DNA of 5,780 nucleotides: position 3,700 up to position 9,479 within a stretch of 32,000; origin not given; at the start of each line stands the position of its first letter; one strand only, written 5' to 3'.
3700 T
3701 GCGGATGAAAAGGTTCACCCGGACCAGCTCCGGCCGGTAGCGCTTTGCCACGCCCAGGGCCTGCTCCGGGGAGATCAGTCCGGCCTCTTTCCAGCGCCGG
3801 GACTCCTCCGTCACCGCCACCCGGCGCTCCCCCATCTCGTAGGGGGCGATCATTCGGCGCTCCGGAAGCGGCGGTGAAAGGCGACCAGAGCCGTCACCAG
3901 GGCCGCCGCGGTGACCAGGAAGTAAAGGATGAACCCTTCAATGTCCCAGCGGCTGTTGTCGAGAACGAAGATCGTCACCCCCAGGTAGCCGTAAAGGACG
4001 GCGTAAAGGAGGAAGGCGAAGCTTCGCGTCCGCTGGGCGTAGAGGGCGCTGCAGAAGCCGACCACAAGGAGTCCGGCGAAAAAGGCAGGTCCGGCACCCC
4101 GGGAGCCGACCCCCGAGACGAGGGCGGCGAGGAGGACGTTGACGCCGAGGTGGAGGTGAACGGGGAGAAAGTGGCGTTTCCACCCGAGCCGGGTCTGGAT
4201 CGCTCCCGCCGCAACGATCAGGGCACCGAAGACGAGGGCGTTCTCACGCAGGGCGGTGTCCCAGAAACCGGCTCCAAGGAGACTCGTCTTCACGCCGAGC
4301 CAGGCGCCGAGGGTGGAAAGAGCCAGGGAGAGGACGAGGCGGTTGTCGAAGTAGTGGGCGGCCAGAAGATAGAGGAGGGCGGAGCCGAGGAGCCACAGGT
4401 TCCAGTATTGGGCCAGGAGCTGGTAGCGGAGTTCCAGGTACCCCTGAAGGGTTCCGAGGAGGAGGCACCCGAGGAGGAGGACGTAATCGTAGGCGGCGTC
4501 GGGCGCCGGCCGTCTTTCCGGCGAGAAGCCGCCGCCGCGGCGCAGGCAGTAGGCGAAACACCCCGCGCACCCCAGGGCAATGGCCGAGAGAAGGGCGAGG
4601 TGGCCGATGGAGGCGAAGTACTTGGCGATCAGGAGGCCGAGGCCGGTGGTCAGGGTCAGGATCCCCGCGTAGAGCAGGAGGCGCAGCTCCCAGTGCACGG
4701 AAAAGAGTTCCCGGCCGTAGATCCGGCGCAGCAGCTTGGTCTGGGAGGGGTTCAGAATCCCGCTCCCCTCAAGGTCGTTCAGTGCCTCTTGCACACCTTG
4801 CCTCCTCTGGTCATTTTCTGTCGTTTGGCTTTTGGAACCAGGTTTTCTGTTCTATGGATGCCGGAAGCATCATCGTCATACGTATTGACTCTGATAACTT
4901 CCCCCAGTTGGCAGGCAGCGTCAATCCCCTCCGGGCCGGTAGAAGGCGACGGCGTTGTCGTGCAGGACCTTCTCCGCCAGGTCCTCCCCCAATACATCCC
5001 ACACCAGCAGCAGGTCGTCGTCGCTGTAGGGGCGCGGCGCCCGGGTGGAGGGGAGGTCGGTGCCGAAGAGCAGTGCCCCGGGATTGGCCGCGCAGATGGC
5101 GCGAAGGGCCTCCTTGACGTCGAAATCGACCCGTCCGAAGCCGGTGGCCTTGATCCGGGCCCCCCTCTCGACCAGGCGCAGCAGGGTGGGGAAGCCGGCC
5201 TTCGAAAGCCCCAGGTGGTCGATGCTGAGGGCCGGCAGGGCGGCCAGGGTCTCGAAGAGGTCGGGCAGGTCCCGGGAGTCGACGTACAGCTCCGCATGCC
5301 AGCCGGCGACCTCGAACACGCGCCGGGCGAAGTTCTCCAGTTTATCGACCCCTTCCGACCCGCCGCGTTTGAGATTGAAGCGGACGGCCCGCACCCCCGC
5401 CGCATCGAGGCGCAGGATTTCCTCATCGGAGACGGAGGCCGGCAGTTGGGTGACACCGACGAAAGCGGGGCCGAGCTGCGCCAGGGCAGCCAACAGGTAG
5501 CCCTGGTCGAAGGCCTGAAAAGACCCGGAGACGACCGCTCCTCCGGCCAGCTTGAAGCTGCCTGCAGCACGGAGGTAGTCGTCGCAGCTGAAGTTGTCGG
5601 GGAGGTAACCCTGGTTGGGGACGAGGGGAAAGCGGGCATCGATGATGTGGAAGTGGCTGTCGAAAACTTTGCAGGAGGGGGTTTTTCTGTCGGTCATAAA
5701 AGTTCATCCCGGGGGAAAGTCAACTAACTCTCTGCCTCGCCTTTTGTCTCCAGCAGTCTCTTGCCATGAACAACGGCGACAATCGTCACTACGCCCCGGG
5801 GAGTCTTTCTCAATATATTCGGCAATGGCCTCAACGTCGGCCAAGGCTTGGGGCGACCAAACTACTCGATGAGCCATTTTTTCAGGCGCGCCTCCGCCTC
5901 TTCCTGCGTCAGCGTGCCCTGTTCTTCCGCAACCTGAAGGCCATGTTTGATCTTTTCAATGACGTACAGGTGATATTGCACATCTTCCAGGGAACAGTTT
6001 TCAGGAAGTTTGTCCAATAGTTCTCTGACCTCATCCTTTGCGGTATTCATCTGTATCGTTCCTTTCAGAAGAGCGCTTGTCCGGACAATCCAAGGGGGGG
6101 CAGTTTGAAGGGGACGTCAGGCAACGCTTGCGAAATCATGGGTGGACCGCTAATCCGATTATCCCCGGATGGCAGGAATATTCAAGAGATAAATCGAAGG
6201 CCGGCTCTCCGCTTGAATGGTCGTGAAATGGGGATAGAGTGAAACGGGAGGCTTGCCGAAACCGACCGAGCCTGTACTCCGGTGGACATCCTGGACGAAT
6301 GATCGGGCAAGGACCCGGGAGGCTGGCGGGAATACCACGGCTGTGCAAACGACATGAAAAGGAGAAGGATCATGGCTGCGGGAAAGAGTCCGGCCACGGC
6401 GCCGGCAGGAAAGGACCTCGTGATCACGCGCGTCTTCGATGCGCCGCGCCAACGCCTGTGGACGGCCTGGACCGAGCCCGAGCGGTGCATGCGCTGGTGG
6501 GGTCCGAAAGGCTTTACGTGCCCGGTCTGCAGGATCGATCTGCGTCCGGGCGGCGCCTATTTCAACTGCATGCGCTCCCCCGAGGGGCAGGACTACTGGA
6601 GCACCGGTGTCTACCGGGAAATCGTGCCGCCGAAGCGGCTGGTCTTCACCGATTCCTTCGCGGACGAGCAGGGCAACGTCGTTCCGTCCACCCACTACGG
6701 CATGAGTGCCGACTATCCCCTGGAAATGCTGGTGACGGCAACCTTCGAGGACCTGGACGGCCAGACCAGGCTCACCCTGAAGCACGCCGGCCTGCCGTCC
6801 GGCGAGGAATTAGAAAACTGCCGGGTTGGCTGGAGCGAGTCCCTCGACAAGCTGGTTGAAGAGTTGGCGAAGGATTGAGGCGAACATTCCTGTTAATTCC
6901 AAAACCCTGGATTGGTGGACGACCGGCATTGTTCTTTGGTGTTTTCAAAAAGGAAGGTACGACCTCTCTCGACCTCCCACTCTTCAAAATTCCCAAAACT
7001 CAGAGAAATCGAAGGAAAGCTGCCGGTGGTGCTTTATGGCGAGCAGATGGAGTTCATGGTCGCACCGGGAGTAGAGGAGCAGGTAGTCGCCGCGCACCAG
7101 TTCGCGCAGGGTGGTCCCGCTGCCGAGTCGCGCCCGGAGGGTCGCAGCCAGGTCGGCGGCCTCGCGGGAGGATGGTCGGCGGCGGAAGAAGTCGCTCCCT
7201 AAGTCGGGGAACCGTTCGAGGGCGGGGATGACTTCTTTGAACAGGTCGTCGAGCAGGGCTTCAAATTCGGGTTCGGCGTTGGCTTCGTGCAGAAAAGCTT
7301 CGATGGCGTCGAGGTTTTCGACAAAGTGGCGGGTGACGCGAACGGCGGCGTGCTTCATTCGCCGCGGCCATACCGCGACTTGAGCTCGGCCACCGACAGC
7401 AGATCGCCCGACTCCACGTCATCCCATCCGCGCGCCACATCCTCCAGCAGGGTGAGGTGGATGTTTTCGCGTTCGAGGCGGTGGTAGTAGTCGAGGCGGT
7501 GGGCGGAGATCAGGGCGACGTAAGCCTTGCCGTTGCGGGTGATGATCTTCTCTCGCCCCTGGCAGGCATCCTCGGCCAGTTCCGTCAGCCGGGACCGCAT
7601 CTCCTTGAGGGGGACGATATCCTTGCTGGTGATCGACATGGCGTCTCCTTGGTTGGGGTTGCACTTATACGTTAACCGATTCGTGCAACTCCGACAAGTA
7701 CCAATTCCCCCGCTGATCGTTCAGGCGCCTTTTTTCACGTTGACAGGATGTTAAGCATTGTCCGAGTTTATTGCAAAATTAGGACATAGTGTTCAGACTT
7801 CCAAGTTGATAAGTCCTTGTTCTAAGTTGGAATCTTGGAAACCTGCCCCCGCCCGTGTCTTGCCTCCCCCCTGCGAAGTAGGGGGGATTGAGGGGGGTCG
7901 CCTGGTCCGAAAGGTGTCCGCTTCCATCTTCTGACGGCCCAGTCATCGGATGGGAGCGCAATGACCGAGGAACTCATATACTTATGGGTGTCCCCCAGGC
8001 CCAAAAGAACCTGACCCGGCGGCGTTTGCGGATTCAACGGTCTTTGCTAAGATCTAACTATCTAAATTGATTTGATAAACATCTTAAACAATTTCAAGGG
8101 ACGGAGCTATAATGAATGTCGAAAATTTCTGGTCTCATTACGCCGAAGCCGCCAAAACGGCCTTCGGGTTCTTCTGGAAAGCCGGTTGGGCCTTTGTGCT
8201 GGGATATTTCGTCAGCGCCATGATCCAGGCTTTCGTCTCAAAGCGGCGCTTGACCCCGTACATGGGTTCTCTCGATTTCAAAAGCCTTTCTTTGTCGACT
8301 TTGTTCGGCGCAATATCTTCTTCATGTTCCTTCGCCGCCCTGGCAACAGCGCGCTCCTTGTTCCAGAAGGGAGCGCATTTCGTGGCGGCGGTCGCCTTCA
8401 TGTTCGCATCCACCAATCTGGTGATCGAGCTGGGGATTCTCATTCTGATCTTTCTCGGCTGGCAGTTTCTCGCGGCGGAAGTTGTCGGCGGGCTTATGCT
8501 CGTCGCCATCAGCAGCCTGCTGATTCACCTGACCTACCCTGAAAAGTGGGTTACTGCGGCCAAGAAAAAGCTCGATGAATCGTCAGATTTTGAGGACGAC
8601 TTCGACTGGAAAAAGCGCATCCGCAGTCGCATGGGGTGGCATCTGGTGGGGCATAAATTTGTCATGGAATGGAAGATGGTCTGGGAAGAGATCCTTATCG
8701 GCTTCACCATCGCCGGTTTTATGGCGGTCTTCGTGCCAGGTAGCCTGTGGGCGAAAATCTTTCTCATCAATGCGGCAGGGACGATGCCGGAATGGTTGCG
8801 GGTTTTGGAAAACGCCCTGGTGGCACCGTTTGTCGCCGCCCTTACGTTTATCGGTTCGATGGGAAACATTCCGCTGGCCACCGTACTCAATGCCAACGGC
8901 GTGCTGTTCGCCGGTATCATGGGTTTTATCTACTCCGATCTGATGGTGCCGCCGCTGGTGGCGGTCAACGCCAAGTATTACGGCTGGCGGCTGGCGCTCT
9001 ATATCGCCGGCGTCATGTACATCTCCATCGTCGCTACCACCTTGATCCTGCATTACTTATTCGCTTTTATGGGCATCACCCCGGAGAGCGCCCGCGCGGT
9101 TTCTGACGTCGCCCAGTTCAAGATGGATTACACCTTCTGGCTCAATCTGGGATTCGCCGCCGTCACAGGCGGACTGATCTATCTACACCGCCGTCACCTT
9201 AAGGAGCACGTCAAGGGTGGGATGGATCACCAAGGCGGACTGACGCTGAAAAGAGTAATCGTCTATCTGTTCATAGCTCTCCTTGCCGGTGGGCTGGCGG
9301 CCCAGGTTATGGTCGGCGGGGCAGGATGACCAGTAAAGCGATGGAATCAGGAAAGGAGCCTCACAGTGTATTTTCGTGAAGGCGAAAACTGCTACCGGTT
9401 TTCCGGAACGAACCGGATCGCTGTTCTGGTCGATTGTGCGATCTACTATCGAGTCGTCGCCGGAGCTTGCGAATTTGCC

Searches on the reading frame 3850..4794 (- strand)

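Call 48: search_protein_families(library=pfam, max_evalue=0.001, proteins=[window:3850-4794:-])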
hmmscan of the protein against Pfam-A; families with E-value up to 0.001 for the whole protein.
window:3850-4794:- (314 aa): 1 family
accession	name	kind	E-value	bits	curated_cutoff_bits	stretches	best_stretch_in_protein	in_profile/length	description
PF09925.14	DUF2157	-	4.2e-11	43.2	32.4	1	8-153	3-144/146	Predicted membrane protein (DUF2157)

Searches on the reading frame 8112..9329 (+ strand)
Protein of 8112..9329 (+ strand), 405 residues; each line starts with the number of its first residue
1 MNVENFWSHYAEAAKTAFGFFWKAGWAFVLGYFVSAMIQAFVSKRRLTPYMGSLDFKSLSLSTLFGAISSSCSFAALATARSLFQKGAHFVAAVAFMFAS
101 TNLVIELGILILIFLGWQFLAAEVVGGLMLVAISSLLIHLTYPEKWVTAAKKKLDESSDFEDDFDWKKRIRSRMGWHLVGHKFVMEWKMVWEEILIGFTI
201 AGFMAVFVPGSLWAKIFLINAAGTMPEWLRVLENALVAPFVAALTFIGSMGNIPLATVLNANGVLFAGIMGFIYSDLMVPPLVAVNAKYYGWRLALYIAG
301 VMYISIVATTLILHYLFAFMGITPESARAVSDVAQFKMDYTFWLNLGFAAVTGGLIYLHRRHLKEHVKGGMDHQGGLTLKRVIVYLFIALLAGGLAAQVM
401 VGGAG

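Call 48: search_protein_families(library=pfam, max_evalue=0.001, proteins=[window:8112-9329:+])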
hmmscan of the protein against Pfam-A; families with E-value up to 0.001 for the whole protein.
window:8112-9329:+ (405 aa): 1 family
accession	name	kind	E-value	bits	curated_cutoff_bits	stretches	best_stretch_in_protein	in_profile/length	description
PF03773.19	ArsP_1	-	7.7e-54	183.3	32.3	1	11-315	3-294/294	Predicted permease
